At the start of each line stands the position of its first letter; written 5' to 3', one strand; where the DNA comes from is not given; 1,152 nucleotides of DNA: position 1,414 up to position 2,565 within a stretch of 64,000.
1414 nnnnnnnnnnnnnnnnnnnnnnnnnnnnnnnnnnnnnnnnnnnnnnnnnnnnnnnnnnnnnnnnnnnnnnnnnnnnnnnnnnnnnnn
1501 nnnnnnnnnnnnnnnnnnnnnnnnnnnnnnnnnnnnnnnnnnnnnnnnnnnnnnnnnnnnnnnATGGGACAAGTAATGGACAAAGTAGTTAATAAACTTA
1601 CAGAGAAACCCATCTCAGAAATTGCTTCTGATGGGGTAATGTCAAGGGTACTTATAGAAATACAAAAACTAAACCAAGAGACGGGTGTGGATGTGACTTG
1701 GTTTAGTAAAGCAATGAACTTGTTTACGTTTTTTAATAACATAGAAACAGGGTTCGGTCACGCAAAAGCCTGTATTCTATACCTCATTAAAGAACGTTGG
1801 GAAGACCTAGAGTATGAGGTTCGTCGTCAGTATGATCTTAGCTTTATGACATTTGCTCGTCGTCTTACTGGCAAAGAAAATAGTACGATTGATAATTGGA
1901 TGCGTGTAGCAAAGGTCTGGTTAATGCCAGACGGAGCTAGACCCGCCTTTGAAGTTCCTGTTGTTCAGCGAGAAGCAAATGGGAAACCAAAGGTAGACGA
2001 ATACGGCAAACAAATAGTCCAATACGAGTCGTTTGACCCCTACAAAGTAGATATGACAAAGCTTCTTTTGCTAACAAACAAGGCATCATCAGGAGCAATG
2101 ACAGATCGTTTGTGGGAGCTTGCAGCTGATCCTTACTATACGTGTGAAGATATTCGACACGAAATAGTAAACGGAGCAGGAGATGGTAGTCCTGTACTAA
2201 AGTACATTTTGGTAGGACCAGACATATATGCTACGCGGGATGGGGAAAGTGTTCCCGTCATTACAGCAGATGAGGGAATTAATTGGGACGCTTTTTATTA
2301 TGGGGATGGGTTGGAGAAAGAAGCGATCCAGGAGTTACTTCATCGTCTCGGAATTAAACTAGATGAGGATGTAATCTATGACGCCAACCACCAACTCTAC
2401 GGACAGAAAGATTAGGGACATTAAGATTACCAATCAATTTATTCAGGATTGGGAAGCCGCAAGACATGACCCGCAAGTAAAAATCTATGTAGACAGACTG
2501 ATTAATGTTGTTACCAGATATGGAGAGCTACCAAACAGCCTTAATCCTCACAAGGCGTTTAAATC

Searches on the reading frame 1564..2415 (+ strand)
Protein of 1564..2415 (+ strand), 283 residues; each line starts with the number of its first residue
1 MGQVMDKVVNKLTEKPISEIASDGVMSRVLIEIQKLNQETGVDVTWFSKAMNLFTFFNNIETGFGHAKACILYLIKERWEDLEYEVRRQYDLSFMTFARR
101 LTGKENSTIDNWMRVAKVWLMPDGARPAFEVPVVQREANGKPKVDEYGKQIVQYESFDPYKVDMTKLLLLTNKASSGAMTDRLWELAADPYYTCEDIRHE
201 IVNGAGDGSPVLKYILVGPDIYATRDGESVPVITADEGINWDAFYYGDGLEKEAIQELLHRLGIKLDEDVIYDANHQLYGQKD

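Call 21: search_protein_families(library=pfam, proteins=[window:1564-2415:+], max_evalue=0.01)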
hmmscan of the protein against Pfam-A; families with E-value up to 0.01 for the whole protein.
window:1564-2415:+ (283 aa): 0 families

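Call 94: find_encoding_contigs(protein=window:1564-2415:+, flank=10000, max_places=2)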
Protein window:1564-2415:+ (283 aa): no gene with exactly this product is on record in the collection.
